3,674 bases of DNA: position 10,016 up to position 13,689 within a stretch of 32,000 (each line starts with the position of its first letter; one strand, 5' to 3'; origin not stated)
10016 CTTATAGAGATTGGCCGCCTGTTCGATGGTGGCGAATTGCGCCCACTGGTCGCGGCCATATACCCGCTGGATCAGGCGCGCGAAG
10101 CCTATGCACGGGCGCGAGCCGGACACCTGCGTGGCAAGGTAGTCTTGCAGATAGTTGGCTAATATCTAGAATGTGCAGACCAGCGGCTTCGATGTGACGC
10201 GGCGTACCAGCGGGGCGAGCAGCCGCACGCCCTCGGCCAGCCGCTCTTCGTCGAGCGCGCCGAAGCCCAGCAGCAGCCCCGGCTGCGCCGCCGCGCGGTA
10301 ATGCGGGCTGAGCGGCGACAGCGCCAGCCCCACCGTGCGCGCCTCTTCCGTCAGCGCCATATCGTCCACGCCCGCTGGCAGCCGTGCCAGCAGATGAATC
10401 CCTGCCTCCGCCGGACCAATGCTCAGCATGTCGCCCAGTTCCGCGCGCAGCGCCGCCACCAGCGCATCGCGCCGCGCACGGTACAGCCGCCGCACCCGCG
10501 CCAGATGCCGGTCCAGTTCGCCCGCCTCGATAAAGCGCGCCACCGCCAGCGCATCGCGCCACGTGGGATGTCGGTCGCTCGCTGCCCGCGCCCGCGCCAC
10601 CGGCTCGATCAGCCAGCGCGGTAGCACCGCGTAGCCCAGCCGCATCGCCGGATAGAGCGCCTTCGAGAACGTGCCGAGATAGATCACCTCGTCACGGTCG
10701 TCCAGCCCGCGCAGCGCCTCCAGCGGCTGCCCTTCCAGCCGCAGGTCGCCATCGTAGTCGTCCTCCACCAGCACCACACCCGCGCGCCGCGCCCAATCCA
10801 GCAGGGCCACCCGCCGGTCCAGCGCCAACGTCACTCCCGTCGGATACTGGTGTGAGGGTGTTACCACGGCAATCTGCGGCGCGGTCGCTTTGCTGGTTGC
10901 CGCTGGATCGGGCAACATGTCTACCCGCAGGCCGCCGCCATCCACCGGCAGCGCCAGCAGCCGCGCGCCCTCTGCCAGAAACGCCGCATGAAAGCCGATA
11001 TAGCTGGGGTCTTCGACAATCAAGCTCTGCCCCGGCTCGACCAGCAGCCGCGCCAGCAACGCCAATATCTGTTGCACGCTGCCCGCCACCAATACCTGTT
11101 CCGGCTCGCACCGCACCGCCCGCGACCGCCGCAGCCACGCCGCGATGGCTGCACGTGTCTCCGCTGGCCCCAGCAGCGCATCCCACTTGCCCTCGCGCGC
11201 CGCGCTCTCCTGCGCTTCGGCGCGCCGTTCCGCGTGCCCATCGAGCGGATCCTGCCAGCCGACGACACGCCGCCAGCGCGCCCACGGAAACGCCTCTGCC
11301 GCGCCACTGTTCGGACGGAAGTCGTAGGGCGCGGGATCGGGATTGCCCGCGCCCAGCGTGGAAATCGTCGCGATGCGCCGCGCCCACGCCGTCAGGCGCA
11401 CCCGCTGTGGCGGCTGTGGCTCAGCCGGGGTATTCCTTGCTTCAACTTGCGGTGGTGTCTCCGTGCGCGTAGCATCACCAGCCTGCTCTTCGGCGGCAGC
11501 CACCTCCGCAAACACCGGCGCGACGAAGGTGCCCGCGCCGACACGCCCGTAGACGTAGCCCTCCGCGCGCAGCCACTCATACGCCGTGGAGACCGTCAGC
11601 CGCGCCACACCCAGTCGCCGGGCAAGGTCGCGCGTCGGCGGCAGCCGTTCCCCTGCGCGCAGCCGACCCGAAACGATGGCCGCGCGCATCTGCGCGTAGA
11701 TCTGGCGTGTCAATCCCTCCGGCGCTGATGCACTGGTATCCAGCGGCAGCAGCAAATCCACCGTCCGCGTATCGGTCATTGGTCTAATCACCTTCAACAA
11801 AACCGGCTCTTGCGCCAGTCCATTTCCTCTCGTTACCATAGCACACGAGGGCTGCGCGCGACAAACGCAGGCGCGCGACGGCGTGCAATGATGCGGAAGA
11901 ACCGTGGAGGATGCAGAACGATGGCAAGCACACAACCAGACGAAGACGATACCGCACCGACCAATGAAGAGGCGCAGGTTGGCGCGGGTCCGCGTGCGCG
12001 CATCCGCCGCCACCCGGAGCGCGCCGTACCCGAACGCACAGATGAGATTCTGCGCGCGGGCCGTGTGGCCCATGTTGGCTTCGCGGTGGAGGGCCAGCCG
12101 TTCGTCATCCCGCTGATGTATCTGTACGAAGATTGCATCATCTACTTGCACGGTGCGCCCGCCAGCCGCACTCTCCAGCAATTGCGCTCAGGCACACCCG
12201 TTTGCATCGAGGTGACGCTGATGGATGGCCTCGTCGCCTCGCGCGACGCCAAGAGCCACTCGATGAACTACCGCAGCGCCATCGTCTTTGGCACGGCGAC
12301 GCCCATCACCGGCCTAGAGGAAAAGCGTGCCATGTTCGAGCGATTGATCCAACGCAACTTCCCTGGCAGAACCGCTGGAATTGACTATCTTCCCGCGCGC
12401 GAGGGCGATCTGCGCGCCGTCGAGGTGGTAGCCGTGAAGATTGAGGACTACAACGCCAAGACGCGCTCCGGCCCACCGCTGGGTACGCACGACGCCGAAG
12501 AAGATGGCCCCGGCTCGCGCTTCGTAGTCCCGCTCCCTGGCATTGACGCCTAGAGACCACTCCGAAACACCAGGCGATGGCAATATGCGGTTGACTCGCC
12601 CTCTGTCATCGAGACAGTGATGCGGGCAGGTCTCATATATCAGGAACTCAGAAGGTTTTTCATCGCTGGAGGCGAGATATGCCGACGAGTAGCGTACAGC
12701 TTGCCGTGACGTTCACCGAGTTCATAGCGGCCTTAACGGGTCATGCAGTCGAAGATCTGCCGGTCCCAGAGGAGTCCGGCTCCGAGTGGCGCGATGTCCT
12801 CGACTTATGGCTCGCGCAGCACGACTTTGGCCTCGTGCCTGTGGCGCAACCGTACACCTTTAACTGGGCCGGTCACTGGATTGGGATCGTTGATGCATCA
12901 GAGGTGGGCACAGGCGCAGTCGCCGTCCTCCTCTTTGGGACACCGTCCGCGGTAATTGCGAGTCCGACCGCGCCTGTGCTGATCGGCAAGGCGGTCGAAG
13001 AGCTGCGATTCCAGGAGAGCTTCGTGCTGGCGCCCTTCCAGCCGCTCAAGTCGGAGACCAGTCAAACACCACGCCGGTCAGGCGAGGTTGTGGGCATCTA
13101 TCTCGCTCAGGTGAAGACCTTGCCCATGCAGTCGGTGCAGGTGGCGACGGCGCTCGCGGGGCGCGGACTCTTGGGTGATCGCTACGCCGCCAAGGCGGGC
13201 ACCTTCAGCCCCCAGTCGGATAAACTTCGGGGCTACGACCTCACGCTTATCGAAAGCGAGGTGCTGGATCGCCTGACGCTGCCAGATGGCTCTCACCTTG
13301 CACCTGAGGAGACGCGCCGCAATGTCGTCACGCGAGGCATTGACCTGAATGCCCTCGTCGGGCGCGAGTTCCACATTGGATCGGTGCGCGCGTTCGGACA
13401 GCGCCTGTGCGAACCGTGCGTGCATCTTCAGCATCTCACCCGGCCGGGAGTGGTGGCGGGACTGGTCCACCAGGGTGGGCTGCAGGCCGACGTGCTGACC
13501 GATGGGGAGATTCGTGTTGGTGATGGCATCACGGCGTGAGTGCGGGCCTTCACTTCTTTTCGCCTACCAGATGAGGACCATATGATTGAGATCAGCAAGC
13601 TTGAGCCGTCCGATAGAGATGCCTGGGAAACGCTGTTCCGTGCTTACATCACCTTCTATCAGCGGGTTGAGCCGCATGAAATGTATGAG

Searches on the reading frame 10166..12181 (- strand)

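Call 78: search_protein_families(library=pfam, proteins=[window:10166-12181:-], max_evalue=0.001)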
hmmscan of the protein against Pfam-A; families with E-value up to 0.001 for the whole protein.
window:10166-12181:- (671 aa): 2 families
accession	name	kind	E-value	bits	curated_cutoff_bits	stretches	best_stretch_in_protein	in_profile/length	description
PF00155.27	Aminotran_1_2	-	8.3e-22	78.3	19.7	1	338-623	43-332/361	Aminotransferase class I and II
PF00392.27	GntR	-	8.9e-15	54.5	27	1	158-220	2-64/64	Bacterial regulatory proteins, gntR family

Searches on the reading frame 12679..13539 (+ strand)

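Call 78: search_protein_families(library=pfam, proteins=[window:12679-13539:+], max_evalue=0.001)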
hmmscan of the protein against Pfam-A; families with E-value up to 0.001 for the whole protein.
window:12679-13539:+ (286 aa): 1 family
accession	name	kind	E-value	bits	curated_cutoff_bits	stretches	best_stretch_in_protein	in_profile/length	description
PF03473.23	MOSC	-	9.3e-08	32.5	22.7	1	192-285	16-120/120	MOSC domain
